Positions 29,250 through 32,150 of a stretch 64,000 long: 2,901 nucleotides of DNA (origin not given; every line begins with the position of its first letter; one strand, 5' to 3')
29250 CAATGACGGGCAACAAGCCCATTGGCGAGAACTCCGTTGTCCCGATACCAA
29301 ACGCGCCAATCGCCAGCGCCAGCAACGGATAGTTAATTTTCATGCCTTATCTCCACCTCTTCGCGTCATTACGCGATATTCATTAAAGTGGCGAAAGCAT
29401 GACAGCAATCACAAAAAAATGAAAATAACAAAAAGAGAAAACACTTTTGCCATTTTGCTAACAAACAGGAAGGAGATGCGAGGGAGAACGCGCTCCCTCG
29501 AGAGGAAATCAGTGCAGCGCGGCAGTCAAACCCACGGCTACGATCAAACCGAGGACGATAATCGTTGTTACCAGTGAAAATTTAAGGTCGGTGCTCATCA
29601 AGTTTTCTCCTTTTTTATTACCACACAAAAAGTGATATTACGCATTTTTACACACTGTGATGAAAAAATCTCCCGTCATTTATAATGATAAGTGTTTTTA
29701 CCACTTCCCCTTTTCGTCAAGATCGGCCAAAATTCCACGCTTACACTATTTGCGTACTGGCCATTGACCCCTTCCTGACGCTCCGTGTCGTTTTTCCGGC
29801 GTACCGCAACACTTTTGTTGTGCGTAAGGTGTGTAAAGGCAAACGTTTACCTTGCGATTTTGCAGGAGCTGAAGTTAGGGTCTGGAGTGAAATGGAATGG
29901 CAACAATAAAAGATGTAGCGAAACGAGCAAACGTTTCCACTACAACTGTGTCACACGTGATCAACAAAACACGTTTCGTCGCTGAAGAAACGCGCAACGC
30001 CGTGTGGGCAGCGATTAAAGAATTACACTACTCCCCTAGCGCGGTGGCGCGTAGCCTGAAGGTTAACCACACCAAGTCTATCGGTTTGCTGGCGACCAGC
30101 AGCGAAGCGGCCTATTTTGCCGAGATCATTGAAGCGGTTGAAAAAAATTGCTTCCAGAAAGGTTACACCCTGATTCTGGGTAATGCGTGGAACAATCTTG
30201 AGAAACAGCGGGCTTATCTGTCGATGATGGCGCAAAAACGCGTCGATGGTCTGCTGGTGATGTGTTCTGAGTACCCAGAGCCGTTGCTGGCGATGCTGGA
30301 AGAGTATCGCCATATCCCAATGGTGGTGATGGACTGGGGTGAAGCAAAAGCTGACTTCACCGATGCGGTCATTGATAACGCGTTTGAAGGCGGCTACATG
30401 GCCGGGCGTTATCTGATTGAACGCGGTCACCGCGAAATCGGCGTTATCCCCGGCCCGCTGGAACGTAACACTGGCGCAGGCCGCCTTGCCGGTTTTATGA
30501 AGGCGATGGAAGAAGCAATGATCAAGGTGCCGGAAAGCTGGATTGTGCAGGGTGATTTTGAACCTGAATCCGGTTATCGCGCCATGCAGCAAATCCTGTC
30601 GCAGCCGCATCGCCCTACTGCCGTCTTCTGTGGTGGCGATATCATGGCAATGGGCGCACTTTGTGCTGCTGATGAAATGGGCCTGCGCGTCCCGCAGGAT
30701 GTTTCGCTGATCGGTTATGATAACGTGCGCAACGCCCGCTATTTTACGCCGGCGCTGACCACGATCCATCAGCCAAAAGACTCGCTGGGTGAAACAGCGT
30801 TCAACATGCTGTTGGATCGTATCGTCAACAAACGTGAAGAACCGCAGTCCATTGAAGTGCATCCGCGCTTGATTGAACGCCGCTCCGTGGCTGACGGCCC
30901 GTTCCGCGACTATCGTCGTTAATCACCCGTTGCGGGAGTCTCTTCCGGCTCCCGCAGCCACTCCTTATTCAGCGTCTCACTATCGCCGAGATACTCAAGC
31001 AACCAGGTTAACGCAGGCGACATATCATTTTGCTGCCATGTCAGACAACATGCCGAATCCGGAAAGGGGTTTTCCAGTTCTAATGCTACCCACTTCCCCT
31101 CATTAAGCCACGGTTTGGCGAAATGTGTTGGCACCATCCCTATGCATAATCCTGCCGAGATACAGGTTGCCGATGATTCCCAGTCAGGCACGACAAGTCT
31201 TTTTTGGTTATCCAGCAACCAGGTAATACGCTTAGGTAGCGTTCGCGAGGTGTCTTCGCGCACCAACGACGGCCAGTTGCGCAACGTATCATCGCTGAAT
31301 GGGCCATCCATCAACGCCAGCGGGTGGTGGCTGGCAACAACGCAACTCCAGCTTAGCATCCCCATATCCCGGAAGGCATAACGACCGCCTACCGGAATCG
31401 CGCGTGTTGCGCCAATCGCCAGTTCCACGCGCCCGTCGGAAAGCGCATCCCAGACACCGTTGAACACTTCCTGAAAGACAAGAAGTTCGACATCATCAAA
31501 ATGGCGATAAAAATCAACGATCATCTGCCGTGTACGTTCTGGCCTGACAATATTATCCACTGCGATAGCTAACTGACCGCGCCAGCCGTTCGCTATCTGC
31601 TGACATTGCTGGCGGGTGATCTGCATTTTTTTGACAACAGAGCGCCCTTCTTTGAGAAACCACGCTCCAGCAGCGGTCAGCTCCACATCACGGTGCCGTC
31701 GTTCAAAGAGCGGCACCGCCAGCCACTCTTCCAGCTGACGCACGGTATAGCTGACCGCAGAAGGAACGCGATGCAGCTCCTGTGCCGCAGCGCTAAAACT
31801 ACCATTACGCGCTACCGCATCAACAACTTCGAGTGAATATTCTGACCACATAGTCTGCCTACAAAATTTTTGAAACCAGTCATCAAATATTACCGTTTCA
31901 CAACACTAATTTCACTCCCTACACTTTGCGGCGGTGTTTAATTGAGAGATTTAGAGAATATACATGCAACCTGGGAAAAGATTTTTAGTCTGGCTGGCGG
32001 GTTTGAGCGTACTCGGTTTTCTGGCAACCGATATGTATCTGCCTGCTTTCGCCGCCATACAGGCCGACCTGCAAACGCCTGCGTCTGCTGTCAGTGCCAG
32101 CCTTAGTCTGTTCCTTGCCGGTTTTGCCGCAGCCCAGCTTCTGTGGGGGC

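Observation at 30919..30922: Convergent purR and punR share overlapping stop codons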

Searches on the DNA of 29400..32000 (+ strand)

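Call 3: search_dna_similar(query=window:30400-31400:+, collection=ecoli_genomes, mode=near, max_rows=12, rows=spread)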
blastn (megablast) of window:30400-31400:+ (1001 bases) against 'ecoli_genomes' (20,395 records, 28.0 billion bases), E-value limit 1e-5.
Records with a match: 5425; places in all: 5426; records where one place covers at least 80% of the query: 5424.
Genomes with a match: 5425 of 5426; with a place that covers at least 80% of the query: 5424. Places per genome that has any: lowest 1, median 1, highest 2. On chromosomes: 5425 places; on plasmids: 1.
Best place of each record, by identity: >=99% 701; 95-99% 4724.
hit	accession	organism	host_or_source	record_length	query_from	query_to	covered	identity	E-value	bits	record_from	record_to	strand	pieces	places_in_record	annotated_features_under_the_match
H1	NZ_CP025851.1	Escherichia coli strain 510016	Homo sapiens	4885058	1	1001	100%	100.0%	0e+0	1849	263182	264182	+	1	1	purR: HTH-type transcriptional repressor PurR | punR: DNA-binding transcriptional activator PunR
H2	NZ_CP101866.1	Escherichia coli strain LP5-1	pigeon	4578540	1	1001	100%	99.4%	0e+0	1816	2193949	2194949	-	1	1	purR: HTH-type transcriptional repressor PurR | punR: DNA-binding transcriptional activator PunR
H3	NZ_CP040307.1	Escherichia coli strain F1 E4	cattle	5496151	1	1001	100%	98.9%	0e+0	1788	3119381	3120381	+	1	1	purR: HTH-type transcriptional repressor PurR | punR: DNA-binding transcriptional activator PunR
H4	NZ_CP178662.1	Escherichia coli strain VTB96935v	Chicken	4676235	1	1001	100%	98.9%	0e+0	1788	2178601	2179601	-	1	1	purR: HTH-type transcriptional repressor PurR | punR: DNA-binding transcriptional activator PunR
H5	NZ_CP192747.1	Escherichia coli strain TUM24567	Laboratory developed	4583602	1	1001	100%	98.8%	0e+0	1783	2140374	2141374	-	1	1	purR: HTH-type transcriptional repressor PurR | punR: DNA-binding transcriptional activator PunR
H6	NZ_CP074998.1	Escherichia coli strain 6883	Homo sapiens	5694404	1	1001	100%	98.4%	0e+0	1760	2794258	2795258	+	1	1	purR: HTH-type transcriptional repressor PurR | punR: DNA-binding transcriptional activator PunR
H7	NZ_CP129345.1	Escherichia coli strain STEC1590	Homo sapiens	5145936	1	1001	100%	98.2%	0e+0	1749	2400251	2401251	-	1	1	purR: HTH-type transcriptional repressor PurR | punR: DNA-binding transcriptional activator PunR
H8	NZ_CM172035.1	Escherichia coli strain CUVET23-RF4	Room floor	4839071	1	1001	100%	98.2%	0e+0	1749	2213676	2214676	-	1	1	purR: HTH-type transcriptional repressor PurR | punR: DNA-binding transcriptional activator PunR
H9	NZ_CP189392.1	Escherichia coli strain AR145.2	cat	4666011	1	1001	100%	98.1%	0e+0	1744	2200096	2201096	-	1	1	purR: HTH-type transcriptional repressor PurR | punR: DNA-binding transcriptional activator PunR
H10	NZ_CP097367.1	Escherichia coli strain AGR6128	water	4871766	1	1001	100%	97.9%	0e+0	1733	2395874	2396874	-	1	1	purR: HTH-type transcriptional repressor PurR | punR: DNA-binding transcriptional activator PunR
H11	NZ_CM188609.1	Escherichia coli strain BRG214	Homo sapiens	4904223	1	1001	100%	97.9%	0e+0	1733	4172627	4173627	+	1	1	purR: HTH-type transcriptional repressor PurR | punR: DNA-binding transcriptional activator PunR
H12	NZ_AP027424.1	Escherichia coli strain B27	Musca domestica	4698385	1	303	30%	100.0%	5e-156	560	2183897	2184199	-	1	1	purR: HTH-type transcriptional repressor PurR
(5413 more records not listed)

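Call 6: get_annotated_region(hit=H1, flank=2500)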
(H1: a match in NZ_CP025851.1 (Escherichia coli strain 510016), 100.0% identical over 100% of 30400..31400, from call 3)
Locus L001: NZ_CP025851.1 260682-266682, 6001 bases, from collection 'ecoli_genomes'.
description: Escherichia coli strain 510016 chromosome, complete genome
organism: Escherichia coli strain 510016 (NCBI taxid 562)
replicon: chromosome; assembly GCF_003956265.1
host: Homo sapiens; source: stool; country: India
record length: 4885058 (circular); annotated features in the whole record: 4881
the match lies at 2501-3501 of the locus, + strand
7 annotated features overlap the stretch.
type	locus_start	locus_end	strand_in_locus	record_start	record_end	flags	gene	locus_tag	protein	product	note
CDS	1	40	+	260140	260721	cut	sodB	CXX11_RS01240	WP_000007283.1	superoxide dismutase [Fe]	-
CDS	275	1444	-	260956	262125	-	ydhP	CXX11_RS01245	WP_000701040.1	MFS transporter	-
CDS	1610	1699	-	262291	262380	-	cydH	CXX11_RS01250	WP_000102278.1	cytochrome bd-I accessory subunit CydH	-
CDS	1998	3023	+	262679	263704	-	purR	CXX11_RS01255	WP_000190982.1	HTH-type transcriptional repressor PurR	-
CDS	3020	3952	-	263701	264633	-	punR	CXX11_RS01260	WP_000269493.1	DNA-binding transcriptional activator PunR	-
CDS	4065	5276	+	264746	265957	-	punC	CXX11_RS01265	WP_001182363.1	purine nucleoside transporter PunC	-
CDS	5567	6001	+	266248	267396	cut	cfa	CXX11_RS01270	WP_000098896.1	cyclopropane fatty acyl phospholipid synthase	-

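Call 39: search_rna_families(source=window, start=29400, end=32000, threshold=evalue, max_evalue=1)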
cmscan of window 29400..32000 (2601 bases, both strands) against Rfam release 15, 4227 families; matches with E-value up to 1: 1.
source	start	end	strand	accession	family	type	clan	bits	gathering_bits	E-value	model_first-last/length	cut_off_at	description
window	29506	29896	-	RF02081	STnc550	Gene; sRNA;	-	396.5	48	5.7e-103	1-388/388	no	Enterobacterial sRNA STnc550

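Call 65: search_dna_similar(query=window:30905-30975:+, collection=ecoli_genomes, mode=distant, max_rows=8, rows=spread)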
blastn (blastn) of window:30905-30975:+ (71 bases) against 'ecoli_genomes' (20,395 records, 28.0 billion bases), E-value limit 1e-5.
Records with a match: 5424; places in all: 5425; records where one place covers at least 80% of the query: 5424.
Genomes with a match: 5424 of 5426; with a place that covers at least 80% of the query: 5424. Places per genome that has any: lowest 1, median 1, highest 2. On chromosomes: 5424 places; on plasmids: 1.
Best place of each record, by identity: >=99% 5139; 95-99% 285.
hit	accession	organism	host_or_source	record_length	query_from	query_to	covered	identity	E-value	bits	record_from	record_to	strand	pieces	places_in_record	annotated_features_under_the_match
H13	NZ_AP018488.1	Escherichia coli O157:H7 strain PV15-279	Homo sapiens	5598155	1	71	100%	100.0%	1e-27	129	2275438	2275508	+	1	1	punR: DNA-binding transcriptional activator PunR | purR: HTH-type transcriptional repressor PurR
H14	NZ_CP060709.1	Escherichia coli strain ST18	not applicable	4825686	1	71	100%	100.0%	1e-27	129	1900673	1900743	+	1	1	punR: DNA-binding transcriptional activator PunR | purR: HTH-type transcriptional repressor PurR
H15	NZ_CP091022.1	Escherichia coli strain STEC276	cattle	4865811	1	71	100%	100.0%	1e-27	129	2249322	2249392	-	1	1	punR: DNA-binding transcriptional activator PunR | purR: HTH-type transcriptional repressor PurR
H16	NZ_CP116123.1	Escherichia coli strain DETEC-P666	ICU patient oral swab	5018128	1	71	100%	100.0%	1e-27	129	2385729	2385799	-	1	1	punR: DNA-binding transcriptional activator PunR | purR: HTH-type transcriptional repressor PurR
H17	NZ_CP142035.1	Escherichia coli strain HS4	Homo sapiens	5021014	1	71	100%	100.0%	1e-27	129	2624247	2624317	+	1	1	punR: DNA-binding transcriptional activator PunR | purR: HTH-type transcriptional repressor PurR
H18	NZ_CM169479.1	Escherichia coli strain EC22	Homo sapiens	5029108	1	71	100%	100.0%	1e-27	129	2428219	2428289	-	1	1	punR: DNA-binding transcriptional activator PunR | purR: HTH-type transcriptional repressor PurR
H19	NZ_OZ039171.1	Escherichia coli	-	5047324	1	71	100%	100.0%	1e-27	129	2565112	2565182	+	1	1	punR: DNA-binding transcriptional activator PunR | purR: HTH-type transcriptional repressor PurR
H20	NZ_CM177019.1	Escherichia coli strain RMDEC465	Homo sapiens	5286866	1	71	100%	97.2%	7e-25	120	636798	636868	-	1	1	punR: DNA-binding transcriptional activator PunR | purR: HTH-type transcriptional repressor PurR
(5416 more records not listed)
